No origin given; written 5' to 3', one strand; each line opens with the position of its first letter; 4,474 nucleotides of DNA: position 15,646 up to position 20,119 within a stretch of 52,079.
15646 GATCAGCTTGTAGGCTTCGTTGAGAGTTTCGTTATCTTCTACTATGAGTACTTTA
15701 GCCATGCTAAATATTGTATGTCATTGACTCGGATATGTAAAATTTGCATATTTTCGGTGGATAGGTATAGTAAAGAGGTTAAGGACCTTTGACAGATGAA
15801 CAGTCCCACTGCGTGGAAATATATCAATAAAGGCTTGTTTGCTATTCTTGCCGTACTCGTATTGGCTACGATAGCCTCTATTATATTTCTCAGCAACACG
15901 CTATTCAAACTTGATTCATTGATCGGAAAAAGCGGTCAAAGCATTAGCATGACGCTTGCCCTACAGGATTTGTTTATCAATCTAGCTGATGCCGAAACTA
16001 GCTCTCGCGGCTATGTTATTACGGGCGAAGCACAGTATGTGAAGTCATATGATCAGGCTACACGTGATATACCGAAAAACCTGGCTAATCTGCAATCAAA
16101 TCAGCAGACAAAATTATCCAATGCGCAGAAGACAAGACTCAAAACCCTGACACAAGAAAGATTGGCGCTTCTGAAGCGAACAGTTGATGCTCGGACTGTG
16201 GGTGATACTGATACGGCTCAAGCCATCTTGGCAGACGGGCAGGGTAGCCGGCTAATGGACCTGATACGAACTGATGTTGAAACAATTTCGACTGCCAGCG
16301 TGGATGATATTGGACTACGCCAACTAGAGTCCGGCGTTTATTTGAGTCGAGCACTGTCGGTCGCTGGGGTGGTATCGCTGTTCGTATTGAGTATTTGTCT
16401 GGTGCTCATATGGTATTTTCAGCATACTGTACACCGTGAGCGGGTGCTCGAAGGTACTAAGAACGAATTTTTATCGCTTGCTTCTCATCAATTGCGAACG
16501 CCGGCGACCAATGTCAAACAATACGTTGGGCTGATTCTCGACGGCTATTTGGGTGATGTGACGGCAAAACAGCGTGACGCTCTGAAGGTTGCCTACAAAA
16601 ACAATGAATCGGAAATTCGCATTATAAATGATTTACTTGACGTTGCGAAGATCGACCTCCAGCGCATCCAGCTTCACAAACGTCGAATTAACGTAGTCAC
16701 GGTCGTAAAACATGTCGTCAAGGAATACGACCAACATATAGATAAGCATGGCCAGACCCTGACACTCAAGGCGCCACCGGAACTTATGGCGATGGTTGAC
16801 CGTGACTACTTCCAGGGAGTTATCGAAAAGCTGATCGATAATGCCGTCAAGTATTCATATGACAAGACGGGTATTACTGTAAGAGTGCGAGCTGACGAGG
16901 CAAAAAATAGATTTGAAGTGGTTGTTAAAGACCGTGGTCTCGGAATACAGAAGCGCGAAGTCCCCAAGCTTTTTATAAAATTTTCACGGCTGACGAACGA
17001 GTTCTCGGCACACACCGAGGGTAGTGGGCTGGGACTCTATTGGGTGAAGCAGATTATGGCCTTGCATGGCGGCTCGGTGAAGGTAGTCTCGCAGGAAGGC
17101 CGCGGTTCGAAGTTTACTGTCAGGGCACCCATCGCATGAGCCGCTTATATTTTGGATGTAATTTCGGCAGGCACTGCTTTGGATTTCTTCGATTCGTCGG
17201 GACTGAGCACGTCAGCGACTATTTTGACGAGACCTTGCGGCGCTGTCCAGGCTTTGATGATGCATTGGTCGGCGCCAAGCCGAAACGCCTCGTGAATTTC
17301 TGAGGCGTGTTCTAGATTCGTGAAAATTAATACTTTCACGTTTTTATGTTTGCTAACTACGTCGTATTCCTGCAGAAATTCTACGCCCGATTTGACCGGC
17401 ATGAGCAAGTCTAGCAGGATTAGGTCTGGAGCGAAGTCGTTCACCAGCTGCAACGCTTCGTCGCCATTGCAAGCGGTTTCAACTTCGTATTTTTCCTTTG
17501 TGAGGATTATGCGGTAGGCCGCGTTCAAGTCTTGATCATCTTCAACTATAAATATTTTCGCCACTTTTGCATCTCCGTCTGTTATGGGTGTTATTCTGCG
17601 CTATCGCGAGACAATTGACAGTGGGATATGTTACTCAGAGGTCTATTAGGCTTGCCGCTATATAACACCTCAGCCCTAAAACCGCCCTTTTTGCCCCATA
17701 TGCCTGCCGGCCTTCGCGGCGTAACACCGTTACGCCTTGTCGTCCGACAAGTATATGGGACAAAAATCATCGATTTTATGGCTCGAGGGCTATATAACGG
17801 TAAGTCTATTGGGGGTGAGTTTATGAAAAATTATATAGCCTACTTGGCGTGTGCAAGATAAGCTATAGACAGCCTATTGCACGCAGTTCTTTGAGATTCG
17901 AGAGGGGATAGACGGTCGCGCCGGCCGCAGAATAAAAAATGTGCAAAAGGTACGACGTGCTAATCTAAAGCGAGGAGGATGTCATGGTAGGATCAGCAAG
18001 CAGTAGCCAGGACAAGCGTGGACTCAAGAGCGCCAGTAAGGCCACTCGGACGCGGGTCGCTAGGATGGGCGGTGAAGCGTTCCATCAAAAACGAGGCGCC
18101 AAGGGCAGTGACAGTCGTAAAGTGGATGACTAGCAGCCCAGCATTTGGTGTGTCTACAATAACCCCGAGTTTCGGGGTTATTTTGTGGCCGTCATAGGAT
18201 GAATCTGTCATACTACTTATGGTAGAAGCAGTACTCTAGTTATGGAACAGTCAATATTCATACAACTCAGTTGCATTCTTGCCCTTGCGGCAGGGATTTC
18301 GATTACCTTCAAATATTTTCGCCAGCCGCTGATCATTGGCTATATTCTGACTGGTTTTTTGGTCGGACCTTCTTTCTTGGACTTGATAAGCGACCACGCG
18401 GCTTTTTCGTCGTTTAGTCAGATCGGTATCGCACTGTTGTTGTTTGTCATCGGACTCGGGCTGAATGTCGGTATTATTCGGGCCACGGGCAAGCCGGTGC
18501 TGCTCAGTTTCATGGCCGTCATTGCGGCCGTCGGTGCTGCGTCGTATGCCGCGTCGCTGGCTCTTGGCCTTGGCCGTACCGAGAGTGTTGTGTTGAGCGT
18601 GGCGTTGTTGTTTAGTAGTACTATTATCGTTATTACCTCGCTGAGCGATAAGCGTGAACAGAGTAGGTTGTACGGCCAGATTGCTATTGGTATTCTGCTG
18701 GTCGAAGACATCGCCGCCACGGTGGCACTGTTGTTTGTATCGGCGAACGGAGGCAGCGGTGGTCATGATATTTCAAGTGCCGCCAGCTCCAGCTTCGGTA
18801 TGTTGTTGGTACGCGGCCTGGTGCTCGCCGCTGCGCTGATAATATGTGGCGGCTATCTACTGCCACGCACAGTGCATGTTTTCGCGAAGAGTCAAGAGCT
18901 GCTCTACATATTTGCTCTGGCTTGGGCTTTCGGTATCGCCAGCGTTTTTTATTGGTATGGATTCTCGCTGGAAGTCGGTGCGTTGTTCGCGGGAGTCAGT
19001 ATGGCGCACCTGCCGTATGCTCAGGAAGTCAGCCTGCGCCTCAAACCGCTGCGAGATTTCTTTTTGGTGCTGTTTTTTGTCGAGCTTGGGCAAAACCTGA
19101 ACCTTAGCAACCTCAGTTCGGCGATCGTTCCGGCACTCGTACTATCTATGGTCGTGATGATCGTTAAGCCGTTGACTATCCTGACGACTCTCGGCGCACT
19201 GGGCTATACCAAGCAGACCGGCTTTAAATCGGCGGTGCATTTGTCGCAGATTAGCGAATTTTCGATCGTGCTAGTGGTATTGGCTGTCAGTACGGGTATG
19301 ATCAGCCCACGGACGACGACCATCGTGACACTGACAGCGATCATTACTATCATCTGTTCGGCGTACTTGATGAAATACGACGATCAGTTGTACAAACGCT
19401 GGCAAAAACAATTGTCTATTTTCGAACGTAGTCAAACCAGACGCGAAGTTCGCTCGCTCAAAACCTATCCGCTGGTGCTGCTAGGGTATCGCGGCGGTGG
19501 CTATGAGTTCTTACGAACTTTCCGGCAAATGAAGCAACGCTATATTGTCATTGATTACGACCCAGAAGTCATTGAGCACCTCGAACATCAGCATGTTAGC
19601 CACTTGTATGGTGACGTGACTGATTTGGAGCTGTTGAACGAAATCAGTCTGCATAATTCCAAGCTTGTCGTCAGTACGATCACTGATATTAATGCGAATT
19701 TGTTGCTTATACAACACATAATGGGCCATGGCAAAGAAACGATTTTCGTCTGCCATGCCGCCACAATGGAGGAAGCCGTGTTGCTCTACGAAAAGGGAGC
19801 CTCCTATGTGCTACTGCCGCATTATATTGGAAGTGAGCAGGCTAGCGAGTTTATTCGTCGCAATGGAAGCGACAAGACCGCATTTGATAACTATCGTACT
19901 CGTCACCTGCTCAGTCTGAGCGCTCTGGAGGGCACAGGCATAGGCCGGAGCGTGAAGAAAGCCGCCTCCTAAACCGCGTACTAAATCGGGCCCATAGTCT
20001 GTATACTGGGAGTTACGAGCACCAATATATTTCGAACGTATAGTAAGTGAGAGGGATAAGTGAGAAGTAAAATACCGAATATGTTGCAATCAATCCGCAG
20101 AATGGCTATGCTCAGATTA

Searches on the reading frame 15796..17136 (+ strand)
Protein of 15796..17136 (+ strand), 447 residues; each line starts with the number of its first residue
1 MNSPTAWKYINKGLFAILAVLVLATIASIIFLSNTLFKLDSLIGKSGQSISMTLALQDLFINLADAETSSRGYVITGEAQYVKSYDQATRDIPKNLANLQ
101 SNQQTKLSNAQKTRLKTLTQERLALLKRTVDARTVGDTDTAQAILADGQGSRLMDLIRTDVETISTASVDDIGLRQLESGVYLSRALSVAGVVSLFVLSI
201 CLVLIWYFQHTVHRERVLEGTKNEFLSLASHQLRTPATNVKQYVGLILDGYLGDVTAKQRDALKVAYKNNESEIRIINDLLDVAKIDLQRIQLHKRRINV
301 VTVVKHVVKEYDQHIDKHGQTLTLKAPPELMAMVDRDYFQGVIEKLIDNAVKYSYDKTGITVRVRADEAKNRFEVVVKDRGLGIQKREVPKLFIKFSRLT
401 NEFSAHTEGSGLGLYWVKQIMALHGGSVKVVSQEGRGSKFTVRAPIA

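Call 74: search_protein_families(library=pfam, proteins=[window:15796-17136:+], max_evalue=0.001)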
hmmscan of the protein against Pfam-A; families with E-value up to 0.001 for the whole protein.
window:15796-17136:+ (447 aa): 4 families
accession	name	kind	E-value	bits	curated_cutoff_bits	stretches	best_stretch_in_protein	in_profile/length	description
PF02518.31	HATPase_c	-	5.7e-24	85.1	26.4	1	335-446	2-109/111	Histidine kinase-, DNA gyrase B-, and HSP90-like ATPase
PF05227.19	CHASE3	-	1.1e-21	77.7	28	1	54-167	13-127/138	CHASE3 domain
PF00512.31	HisKA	-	4.1e-10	40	26.9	1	222-287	2-64/66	His Kinase A (phospho-acceptor) domain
PF13581.12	HATPase_c_2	-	5.9e-06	26.8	27.4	1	347-422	40-110/127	Histidine kinase-like ATPase domain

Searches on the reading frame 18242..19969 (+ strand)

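Call 41: search_protein_families(library=pfam, proteins=[window:18242-19969:+], max_evalue=0.001)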
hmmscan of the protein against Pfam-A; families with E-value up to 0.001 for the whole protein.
window:18242-19969:+ (576 aa): 2 families
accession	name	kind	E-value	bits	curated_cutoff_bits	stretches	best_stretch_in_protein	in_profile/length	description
PF00999.27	Na_H_Exchanger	-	1.5e-47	162.7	26.2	1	13-375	3-372/375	Sodium/hydrogen exchanger, transmembrane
PF02254.24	TrkA_N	-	7.2e-15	55.8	23.8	1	412-526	2-116/116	TrkA-N domain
